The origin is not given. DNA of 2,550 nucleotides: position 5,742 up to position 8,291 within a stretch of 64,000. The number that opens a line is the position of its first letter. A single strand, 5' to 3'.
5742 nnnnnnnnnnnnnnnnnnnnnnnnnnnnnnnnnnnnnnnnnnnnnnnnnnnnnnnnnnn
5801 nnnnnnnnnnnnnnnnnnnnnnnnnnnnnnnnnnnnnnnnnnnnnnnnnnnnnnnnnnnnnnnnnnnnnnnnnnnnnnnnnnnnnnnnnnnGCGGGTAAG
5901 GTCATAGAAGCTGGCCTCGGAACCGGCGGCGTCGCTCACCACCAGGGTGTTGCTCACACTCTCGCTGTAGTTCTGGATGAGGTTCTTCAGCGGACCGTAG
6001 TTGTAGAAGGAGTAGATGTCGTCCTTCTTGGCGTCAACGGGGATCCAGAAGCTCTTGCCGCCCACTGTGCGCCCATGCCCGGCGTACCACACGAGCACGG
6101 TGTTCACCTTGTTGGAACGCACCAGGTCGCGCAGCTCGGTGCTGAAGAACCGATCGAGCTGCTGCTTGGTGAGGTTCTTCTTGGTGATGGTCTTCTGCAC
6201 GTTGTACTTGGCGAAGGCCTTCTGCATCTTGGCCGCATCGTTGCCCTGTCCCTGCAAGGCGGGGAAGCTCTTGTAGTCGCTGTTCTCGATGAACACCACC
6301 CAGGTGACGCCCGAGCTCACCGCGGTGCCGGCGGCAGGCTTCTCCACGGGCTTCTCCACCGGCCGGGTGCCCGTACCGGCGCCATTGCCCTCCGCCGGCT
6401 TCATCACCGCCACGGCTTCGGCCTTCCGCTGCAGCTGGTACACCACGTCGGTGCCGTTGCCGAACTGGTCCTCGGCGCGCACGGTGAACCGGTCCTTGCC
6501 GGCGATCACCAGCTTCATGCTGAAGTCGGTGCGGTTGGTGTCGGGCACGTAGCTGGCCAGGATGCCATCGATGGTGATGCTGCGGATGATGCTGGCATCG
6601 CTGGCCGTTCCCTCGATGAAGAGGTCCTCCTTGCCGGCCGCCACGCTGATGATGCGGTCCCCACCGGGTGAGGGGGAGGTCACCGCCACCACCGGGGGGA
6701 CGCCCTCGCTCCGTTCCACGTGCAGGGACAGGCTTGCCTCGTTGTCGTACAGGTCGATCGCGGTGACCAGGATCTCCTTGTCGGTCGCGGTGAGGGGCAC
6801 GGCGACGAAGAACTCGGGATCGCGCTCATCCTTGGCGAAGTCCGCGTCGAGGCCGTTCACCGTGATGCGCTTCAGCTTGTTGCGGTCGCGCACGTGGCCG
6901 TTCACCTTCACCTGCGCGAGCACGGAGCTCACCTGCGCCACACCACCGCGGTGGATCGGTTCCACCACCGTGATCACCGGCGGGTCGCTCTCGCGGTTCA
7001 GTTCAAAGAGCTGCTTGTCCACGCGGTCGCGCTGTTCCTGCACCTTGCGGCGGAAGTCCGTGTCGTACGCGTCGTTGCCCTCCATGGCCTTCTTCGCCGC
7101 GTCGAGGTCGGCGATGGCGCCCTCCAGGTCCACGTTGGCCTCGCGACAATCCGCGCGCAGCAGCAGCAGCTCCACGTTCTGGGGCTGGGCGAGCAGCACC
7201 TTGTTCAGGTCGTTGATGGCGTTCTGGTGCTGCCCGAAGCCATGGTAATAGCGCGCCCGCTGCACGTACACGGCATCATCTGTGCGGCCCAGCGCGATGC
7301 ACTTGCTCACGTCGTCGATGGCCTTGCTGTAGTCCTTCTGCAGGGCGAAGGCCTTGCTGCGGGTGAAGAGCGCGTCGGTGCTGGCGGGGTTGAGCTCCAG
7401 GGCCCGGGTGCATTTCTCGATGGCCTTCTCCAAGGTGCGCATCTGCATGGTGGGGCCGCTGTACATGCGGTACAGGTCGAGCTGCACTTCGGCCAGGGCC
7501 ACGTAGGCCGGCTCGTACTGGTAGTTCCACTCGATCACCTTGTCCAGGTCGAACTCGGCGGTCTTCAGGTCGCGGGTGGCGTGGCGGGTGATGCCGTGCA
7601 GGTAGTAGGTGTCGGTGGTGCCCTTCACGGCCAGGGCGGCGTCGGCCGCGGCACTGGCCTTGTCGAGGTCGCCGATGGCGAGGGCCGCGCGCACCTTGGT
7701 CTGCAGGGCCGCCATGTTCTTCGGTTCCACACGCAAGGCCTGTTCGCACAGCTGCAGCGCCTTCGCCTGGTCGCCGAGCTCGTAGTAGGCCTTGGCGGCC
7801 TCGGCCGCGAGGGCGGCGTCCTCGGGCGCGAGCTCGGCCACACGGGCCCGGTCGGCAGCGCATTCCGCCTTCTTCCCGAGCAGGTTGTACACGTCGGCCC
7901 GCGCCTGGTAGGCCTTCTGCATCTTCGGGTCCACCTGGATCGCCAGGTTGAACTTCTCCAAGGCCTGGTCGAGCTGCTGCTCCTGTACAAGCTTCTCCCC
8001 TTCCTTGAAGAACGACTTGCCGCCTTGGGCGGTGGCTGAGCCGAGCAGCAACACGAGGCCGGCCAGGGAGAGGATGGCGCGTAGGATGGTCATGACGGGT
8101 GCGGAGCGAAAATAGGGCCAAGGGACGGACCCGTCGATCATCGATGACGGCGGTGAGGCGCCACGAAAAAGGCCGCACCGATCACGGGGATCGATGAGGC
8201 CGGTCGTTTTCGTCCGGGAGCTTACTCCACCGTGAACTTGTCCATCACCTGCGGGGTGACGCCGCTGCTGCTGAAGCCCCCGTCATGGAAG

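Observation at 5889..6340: Caspase-like domain with catalytic Cys replaced by Ala and no p10-like region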

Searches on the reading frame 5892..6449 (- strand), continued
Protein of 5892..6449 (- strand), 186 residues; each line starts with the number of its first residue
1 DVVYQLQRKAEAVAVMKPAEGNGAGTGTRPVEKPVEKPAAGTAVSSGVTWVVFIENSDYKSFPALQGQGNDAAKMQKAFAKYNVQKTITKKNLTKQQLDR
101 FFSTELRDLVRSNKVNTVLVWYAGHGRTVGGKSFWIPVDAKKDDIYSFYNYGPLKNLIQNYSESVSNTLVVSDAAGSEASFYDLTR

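Call 77: find_encoding_contigs(protein=P0162, flank=5000, max_places=2)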
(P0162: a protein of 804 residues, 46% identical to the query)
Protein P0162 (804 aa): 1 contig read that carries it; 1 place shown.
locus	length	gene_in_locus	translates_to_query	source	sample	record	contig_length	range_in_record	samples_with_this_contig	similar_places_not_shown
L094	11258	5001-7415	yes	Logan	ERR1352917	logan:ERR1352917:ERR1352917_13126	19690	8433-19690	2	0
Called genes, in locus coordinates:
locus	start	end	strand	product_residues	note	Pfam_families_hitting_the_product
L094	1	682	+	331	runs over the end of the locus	-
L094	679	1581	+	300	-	-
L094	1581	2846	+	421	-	PF01943:Polysacc_synt, PF13440:Polysacc_synt_3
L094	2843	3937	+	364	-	PF02350:Epimerase_2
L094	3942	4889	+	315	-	PF00535:Glycos_transf_2, PF13641:Glyco_tranf_2_3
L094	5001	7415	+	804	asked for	PF12895:ANAPC3 (faint), PF25575:TPR_BSK1_C (faint), PF00515:TPR_1 (faint), PF07719:TPR_2 (faint), PF13181:TPR_8 (faint), PF13371:TPR_9 (faint), PF13432:TPR_16 (weak), PF00656:Peptidase_C14, +5 more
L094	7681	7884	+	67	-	PF02416:TatA_B_E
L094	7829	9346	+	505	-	PF01425:Amidase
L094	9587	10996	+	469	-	PF01464:SLT, PF01476:LysM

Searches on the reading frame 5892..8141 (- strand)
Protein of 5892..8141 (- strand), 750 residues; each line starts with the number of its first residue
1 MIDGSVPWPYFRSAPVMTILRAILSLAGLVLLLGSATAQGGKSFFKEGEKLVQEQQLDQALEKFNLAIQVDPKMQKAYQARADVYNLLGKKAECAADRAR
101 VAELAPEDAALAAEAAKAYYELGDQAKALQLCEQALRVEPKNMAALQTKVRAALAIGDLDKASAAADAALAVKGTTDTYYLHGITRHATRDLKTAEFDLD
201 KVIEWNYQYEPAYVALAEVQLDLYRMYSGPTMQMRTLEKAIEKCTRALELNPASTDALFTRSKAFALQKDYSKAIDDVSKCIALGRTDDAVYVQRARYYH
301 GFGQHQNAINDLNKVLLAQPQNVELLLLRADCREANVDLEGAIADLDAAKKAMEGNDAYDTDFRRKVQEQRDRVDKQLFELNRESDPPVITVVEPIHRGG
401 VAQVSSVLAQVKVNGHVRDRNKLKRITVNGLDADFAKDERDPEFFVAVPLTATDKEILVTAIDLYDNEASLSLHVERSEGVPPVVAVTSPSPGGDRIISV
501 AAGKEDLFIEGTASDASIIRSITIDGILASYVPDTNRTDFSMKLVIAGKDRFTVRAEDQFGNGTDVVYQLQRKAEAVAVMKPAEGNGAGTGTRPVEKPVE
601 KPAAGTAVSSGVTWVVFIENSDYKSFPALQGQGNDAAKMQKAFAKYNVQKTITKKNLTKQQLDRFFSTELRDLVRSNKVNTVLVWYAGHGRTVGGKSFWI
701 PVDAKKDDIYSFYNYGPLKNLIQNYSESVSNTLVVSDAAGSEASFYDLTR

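Call 5: search_protein_families(library=pfam, proteins=[window:5892-8141:-], max_evalue=1)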
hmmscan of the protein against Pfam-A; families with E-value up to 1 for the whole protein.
window:5892-8141:- (750 aa): 25 families
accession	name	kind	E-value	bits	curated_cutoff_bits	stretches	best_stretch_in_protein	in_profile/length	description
PF14559.12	TPR_19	-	1e-12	48.6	25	3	123-173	5-55/68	Tetratricopeptide repeat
PF07719.23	TPR_2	-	7.5e-12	44.8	27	3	114-142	6-34/34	Tetratricopeptide repeat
PF00515.34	TPR_1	-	1.1e-10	41.3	27.8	2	116-142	8-34/34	Tetratricopeptide repeat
PF13431.12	TPR_17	-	1.8e-10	40.7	24.4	2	244-275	2-33/34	Tetratricopeptide repeat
PF13414.12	TPR_11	-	5.3e-10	39.3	26.8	2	48-89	1-42/42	TPR repeat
PF13181.12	TPR_8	-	5.3e-10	39.1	25.7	2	291-322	3-34/34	Tetratricopeptide repeat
PF00656.27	Peptidase_C14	-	7.2e-10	39.4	21.4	1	614-715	3-108/233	Caspase domain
PF13428.12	TPR_14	-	9.5e-10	38.6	23.5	2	111-150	3-42/44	Tetratricopeptide repeat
PF13432.12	TPR_16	-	1.7e-09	38.3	32.7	2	295-352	3-60/65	Tetratricopeptide repeat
PF13371.12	TPR_9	-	1.7e-08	34.7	35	3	100-151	20-71/73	Tetratricopeptide repeat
PF12569.14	NatA_aux_su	-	5.1e-07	29.4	33.3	3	116-169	199-252/515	N-terminal acetyltransferase A, auxiliary subunit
PF14863.12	Alkyl_sulf_dimr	-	1e-06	29.6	26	2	40-99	68-127/139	Alkyl sulfatase dimerisation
PF12895.13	ANAPC3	-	0.0033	18.1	27.2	2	237-314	5-81/82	Anaphase-promoting complex, cyclosome, subunit 3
PF23914.1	TPR_CcmH_CycH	-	0.0089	16.3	42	1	268-357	63-155/158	Cytochrome c-type biogenesis protein H TPR domain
PF25062.1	ARM_TT21_N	-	0.011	15.9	40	1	177-283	101-196/222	Tetratricopeptide repeat protein 21 N-terminal ARM repeat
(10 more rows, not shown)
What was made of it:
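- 7083..8021 (-): TPR superhelix (about 8 repeats, aa 25-337). Pfam TPR families (call 5).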

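Call 6: search_protein_families(library=ncbifam, proteins=[window:5892-8141:-], max_evalue=1)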
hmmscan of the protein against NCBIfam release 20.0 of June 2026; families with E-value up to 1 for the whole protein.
window:5892-8141:- (750 aa): 21 families
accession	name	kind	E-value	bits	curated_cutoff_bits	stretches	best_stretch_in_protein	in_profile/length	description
NF040959.1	MamA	equivalog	1.3e-14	54.1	200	2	232-315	116-199/204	magnetosome protein MamA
TIGR02917.1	PEP_TPR_lipo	equivalog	3.1e-13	48.5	312.2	1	53-351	511-798/899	XrtA/PEP-CTERM system TPR-repeat protein PrsT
TIGR02521.1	type_IV_pilW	equivalog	2.1e-07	30.7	154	2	52-108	42-98/234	type IV pilus biogenesis/stability protein PilW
NF033758.1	gliding_GltE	equivalog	3e-07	29.8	225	1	57-247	102-292/411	adventurous gliding motility TPR repeat lipoprotein GltE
NF040561.1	PrimPol_Msp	equivalog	1.5e-06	27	200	1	44-128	28-103/515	CRISPR-associated primase-polymerase type A1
TIGR00990.1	3a0801s09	subfamily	1.7e-06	26.9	757.25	1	267-357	139-228/615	mitochondrial import receptor subunit TOM70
NF047832.1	caspase_w_EACC1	subfamily_domain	4.3e-06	26.4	140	1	615-693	3-84/211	caspase, EACC1-associated type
TIGR03939.1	PGA_TPR_OMP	equivalog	1.1e-05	23.9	366.65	2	54-170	99-215/800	poly-beta-1,6 N-acetyl-D-glucosamine export porin PgaA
NF047558.1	TPR_END_plus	domain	1.7e-05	24.7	32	1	257-286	1-30/56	TPR end-of-group domain-containing protein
NF007302.0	PRK09782.1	equivalog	1.8e-05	23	1223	1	54-147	592-684/990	phage receptor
TIGR02552.1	LcrH_SycD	equivalog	1.9e-05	24.4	104.8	3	250-323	47-120/136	SycD/LcrH family type III secretion system chaperone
NF053607.1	CHU_0125_OmpA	equivalog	0.0011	17.6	620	1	30-139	8-117/639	CHU_0125 family OmpA-like outer membrane integrity protein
NF002725.1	PRK02603.1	equivalog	0.0012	18.9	143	1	56-104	87-135/173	photosystem I assembly protein Ycf3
NF009037.0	PRK12370.1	equivalog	0.0012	17.3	589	1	183-328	268-411/553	HilA/EilA family virulence transcriptional regulator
NF008391.2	PRK11189.1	equivalog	0.0068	15.9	250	1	50-82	108-140/297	lipoprotein NlpI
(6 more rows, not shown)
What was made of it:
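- TPR proteins are common envelope scaffolds (weak NCBIfam hits to PilW-, GltE- and LapB-like families, call 6).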

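Call 8: find_homologous_proteins(query=window:5892-8141:-, max_evalue=0.001)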
Query window:5892-8141:- (750 aa): 389 proteins with E <= 0.001 among 8000 candidates; the best 120 are listed.
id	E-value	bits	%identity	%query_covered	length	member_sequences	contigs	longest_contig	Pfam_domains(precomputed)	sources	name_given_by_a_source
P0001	0.0e+0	1418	87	98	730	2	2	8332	PF13431.13,PF13414.13,PF12569.15,PF13428.13,PF14559.13,PF13371.13,PF00656.28,PF00515.35,PF13432.13,PF13181.13,PF09136.17,PF07719.24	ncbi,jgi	jgi:tetratricopeptide (TPR) repeat protein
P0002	0.0e+0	1397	85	98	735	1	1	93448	PF13431.13,PF13414.13,PF12569.15,PF13428.13,PF14559.13,PF13371.13,PF00656.28,PF00515.35,PF13432.13,PF13181.13,PF09136.17,PF07719.24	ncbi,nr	ncbi:MAG: hypothetical protein JNL05_15760 [Flavobacteriales bacterium]|nr:hypothetical protein [Fla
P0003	0.0e+0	1373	83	99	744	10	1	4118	PF14559.13,PF13414.13,PF13371.13,PF00656.28,PF00515.35,PF13432.13,PF13428.13,PF07719.24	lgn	-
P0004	0.0e+0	1369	83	99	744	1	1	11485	PF14559.13,PF13414.13,PF00656.28,PF00515.35,PF13432.13,PF13428.13,PF07719.24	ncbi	-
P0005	0.0e+0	1356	84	95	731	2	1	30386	PF14559.13,PF13414.13,PF13371.13,PF00656.28,PF00515.35,PF13432.13,PF13428.13,PF09136.17,PF07719.24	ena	-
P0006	0.0e+0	1355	84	95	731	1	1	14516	PF14559.13,PF13414.13,PF13371.13,PF00656.28,PF00515.35,PF13432.13,PF13428.13,PF09136.17,PF07719.24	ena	-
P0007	0.0e+0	1354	85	95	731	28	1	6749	PF13431.13,PF13414.13,PF12569.15,PF13428.13,PF14559.13,PF13371.13,PF00656.28,PF00515.35,PF13432.13,PF13181.13,PF09136.17,PF07719.24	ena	-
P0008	0.0e+0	1350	85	95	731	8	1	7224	PF13431.13,PF13414.13,PF12569.15,PF13428.13,PF14559.13,PF13371.13,PF00656.28,PF00515.35,PF13432.13,PF13181.13,PF09136.17,PF07719.24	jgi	jgi:tetratricopeptide (TPR) repeat protein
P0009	0.0e+0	1262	77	99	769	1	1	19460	PF13431.13,PF13414.13,PF13371.13,PF00656.28,PF00515.35,PF09136.17,PF07719.24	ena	-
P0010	0.0e+0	1262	77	99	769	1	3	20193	PF13431.13,PF13414.13,PF13371.13,PF00656.28,PF00515.35,PF09136.17,PF07719.24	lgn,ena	-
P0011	0.0e+0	1262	77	99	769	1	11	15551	PF13431.13,PF13414.13,PF13371.13,PF00656.28,PF00515.35,PF09136.17,PF07719.24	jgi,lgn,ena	jgi:tetratricopeptide (TPR) repeat protein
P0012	0.0e+0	1262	77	99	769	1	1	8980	PF13431.13,PF13414.13,PF13371.13,PF00656.28,PF00515.35,PF09136.17,PF07719.24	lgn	-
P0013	0.0e+0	1262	77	99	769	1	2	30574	PF13431.13,PF13414.13,PF13371.13,PF00656.28,PF00515.35,PF09136.17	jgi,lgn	jgi:tetratricopeptide (TPR) repeat protein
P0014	0.0e+0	1262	77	99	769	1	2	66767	PF13431.13,PF13414.13,PF13371.13,PF00656.28,PF00515.35,PF09136.17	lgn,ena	-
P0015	0.0e+0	1262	77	99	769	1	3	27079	PF13431.13,PF13414.13,PF13371.13,PF00656.28,PF00515.35,PF09136.17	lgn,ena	-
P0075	0.0e+0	1013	64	96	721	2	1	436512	PF14559.13,PF23914.2,PF13414.13,PF13371.13,PF00656.28,PF00515.35,PF13428.13,PF13181.13,PF09136.17,PF07719.24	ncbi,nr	ncbi:MAG: caspase family protein [Flavobacteriales bacterium]|nr:caspase family protein [Flavobacter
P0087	5.8e-294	995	63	98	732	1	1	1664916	PF14559.13,PF13431.13,PF13414.13,PF13371.13,PF00515.35,PF13432.13,PF13428.13,PF13181.13,PF09136.17,PF07719.24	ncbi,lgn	-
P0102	3.1e-285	966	60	97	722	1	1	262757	PF13431.13,PF13414.13,PF13371.13,PF00656.28,PF00515.35,PF13428.13,PF13181.13,PF07719.24,PF13174.13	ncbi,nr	ncbi:MAG: hypothetical protein JNM62_04945 [Flavobacteriales bacterium]|nr:hypothetical protein [Fla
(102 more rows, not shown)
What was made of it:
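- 5889..8093 (-): Gene for the TPR / β-sandwich / p20-only pseudo-caspase protein. It is 734 aa from the conserved start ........…; the longest ORF start is at 8141. Orthologues are 713-769 aa (call 8).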

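Call 12: find_encoding_contigs(protein=P0075, flank=8000, max_places=2)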
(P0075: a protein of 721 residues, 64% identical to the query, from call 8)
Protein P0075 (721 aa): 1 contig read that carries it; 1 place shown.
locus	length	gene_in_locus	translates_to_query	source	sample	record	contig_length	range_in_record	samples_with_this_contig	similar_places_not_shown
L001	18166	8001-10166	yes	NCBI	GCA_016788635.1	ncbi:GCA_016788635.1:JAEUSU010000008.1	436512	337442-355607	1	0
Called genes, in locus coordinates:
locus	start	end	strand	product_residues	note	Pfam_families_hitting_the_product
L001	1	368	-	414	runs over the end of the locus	PF00155:Aminotran_1_2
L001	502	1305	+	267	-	PF13174:TPR_6 (faint), PF13525:YfiO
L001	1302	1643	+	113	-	PF01192:RNA_pol_Rpb6 (weak)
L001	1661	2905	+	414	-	PF02441:Flavoprotein, PF04127:DFP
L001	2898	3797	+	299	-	PF16119:DUF4835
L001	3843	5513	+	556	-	PF02463:SMC_N, PF13476:AAA_23, PF13304:AAA_21 (faint)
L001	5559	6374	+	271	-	PF00106:adh_short, PF13561:adh_short_C2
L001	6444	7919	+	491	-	PF18990:DUF5723 (faint)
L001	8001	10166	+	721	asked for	PF00515:TPR_1 (faint), PF07719:TPR_2 (faint), PF13181:TPR_8 (faint), PF13428:TPR_14 (faint), PF13371:TPR_9 (faint), PF13414:TPR_11 (faint), PF14559:TPR_19 (faint), PF00656:Peptidase_C14 (weak), +2 more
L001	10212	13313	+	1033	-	PF07494:Reg_prop (faint), PF23748:Beta-prop_LRRK2 (faint), PF08450:SGL (faint), PF24684:Vgb_lyase (faint), PF07495:Y_Y_Y, PF00211:Guanylate_cyc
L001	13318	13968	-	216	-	PF00293:NUDIX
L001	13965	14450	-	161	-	PF13371:TPR_9 (weak)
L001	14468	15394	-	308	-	PF10502:Peptidase_S26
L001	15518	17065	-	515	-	PF18936:DUF5684, PF10502:Peptidase_S26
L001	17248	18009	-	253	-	PF01113:DapB_N, PF05173:DapB_C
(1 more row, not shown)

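Call 13: find_encoding_contigs(protein=P0102, flank=8000, max_places=2)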
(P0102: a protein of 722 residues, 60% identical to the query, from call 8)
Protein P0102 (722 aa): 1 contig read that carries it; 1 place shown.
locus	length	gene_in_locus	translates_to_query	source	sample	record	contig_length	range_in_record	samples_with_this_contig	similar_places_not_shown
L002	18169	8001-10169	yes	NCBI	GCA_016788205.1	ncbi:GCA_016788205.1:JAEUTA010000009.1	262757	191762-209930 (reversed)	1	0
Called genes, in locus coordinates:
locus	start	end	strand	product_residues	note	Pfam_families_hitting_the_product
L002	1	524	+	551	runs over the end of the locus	PF02463:SMC_N, PF13476:AAA_23, PF13304:AAA_21 (faint)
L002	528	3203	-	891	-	PF13365:Trypsin_2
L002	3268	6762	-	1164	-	PF00629:MAM, PF01186:Lysyl_oxidase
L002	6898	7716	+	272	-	PF00106:adh_short, PF13561:adh_short_C2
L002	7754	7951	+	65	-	-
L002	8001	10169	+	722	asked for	PF00515:TPR_1 (faint), PF07719:TPR_2 (faint), PF13181:TPR_8 (faint), PF13431:TPR_17 (faint), PF13174:TPR_6 (faint), PF13371:TPR_9 (faint), PF13414:TPR_11 (weak), PF00656:Peptidase_C14, +1 more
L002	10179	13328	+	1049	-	PF07494:Reg_prop (faint), PF07495:Y_Y_Y, PF00211:Guanylate_cyc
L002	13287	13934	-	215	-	PF00293:NUDIX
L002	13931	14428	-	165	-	-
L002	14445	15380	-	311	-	PF10502:Peptidase_S26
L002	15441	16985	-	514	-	PF18936:DUF5684, PF10502:Peptidase_S26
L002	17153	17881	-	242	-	PF01113:DapB_N, PF05173:DapB_C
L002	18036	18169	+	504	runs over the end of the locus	PF17164:DUF5122 (weak), PF18962:Por_Secre_tail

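Call 14: find_encoding_contigs(protein=P0087, flank=8000, max_places=2)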
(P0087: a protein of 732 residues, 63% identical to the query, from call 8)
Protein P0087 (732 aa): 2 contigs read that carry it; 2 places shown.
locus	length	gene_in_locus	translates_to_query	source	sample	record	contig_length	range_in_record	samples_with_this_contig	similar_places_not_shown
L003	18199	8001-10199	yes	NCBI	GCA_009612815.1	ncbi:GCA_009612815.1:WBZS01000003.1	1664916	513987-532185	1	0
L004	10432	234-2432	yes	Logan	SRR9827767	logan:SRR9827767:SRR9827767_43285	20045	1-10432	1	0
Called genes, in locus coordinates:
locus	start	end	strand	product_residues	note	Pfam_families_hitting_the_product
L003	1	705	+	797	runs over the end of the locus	PF26766:Choice_anch_L, PF03160:Calx-beta, PF18224:ToxB_N (faint), PF00801:PKD (weak), PF18911:PKD_4, PF13585:CHU_C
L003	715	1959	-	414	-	PF00155:Aminotran_1_2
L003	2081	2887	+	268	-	PF13525:YfiO, PF13174:TPR_6 (faint), PF13428:TPR_14 (faint)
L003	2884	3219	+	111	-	PF01192:RNA_pol_Rpb6 (faint)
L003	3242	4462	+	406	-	PF02441:Flavoprotein, PF04127:DFP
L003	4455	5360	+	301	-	PF16119:DUF4835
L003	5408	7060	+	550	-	PF02463:SMC_N, PF13476:AAA_23, PF13304:AAA_21 (faint)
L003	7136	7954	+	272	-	PF00106:adh_short, PF13561:adh_short_C2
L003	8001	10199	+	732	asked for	PF00515:TPR_1 (faint), PF07719:TPR_2 (faint), PF13181:TPR_8 (faint), PF13371:TPR_9 (faint), PF13414:TPR_11 (weak), PF13428:TPR_14 (faint), PF13431:TPR_17 (faint), PF13432:TPR_16 (faint), +2 more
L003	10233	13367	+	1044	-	PF07494:Reg_prop (faint), PF23748:Beta-prop_LRRK2 (faint), PF07495:Y_Y_Y, PF00211:Guanylate_cyc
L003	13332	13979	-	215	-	PF00293:NUDIX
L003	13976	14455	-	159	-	-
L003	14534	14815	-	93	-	PF04448:DUF551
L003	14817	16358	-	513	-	PF01274:MS_TIM-barrel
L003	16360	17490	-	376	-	PF00487:FA_desaturase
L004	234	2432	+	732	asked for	PF00515:TPR_1 (faint), PF07719:TPR_2 (faint), PF13181:TPR_8 (faint), PF13371:TPR_9 (faint), PF13414:TPR_11 (weak), PF13428:TPR_14 (faint), PF13431:TPR_17 (faint), PF13432:TPR_16 (faint), +2 more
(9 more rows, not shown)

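Call 49: predict_structure(alignment_id=A2)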
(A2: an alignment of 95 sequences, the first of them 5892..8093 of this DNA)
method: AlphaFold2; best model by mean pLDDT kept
length: 734 residues; sequences in the alignment: 95
mean_pLDDT: 90.6   pTM: 0.64
mean pLDDT of the five models: 90.6, 89.8, 89.7, 89.6, 89.2
residues with pLDDT >= 90: 569; 70-90: 107; 50-70: 15; < 50: 43
segments of 3 or more residues with pLDDT < 50: 560-591, 724-734
pLDDT, mean of each block of 10 residues (from residue 1): 82 78 84 98 98 97 98 98 98 98 98 98 98 98 98 98 98 98 98 98 98 97 98 98 98 98 98 98 98 98 98 98 98 97 96 97 91 95 90 93 95 97 95 93 96 96 87 91 92 95 93 93 96 95 90 85 34 35 37 76 92 79 85 93 96 92 92 87 94 92 85 85 49 39
secondary structure, 60 per line:
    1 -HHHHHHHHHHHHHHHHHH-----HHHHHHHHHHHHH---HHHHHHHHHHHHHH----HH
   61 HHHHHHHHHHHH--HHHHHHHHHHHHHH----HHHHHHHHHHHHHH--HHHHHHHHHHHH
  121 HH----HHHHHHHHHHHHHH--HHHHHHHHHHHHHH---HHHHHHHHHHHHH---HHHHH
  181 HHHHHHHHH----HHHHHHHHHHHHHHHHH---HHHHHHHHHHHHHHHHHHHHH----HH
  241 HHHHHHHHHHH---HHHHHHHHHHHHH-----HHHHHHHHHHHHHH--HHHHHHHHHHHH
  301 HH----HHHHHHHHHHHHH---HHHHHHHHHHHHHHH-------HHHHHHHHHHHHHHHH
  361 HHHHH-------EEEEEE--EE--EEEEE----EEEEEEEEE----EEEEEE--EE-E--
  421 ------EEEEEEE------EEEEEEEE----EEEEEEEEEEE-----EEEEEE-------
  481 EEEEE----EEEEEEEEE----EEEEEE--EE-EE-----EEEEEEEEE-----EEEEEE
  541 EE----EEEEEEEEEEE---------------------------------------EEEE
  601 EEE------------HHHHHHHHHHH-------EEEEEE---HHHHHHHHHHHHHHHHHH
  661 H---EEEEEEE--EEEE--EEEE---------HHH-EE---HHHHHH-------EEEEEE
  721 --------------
elements in order (helices of 4 or more, strands of 3 or more residues): H2-19 H25-37 H41-54 H59-72 H75-88 H93-106 H109-122 H127-140 H143-156 H160-172 H176-189 H194-210 H214-234 H239-251 H255-267 H273-286 H289-302 H307-319 H323-337 H345-365 E373-378 E385-389 E394-402 E407-412 E427-433 E440-447 E452-462 E468-473 E481-485 E490-498 E503-508 E521-529 E535-542 E547-557 E597-603 H616-626 E634-639 H643-661 E665-671 E674-677 E680-683 H702-707 E715-720
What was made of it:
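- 5889..8093 (-): The full-length AlphaFold model has pLDDT 90.6 (call 49).
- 7083..8021 (-): All-helical in the model with pLDDT ~98 (call 49).
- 6423..6977 (-): Two β-sandwich (Ig-like) domains (aa 373-462 and 468-557). AlphaFold strands (call 49).
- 6321..6416 (-): Low-complexity, disordered linker (aa 560-591). pLDDT below 50 (call 49).
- Tried and rejected: The full-length model leaves the tail disordered (call 49), so there is no support.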

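Call 67: search_protein_families(library=padloc, proteins=[window:5892-8093:-], max_evalue=0.01)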
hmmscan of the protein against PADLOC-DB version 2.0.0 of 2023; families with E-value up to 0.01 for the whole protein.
window:5892-8093:- (734 aa): 2 families
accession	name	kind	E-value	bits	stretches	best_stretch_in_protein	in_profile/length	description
PDLC01101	PrimPol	-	0.00028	17.7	1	34-93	41-101/490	adaptation polymerase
PDLC04781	PDC-M71B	-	0.00031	17.6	0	247-306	124-183/515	-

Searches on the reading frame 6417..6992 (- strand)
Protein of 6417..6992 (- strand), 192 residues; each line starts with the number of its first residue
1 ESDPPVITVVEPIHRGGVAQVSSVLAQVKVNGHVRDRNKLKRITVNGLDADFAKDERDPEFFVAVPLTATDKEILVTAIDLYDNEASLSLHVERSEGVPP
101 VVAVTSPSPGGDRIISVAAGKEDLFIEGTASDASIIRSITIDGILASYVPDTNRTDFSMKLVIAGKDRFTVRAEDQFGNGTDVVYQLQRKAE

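Call 74: search_protein_families(library=pfam, proteins=[window:6417-6992:-], max_evalue=10)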
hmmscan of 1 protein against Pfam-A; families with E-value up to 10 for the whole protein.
window:6417-6992:- (192 aa): 2 families
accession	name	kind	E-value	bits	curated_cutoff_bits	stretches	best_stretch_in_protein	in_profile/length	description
PF09136.16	Glucodextran_B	-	1.5e-06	28.5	27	2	26-93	17-80/83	Glucodextranase, domain B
PF17957.7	Big_7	-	0.22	12.6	24.1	1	100-140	1-36/70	Bacterial Ig domain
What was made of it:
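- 6423..6977 (-): Pfam Glucodextran_B at 28.5 bits, in two stretches (call 74).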
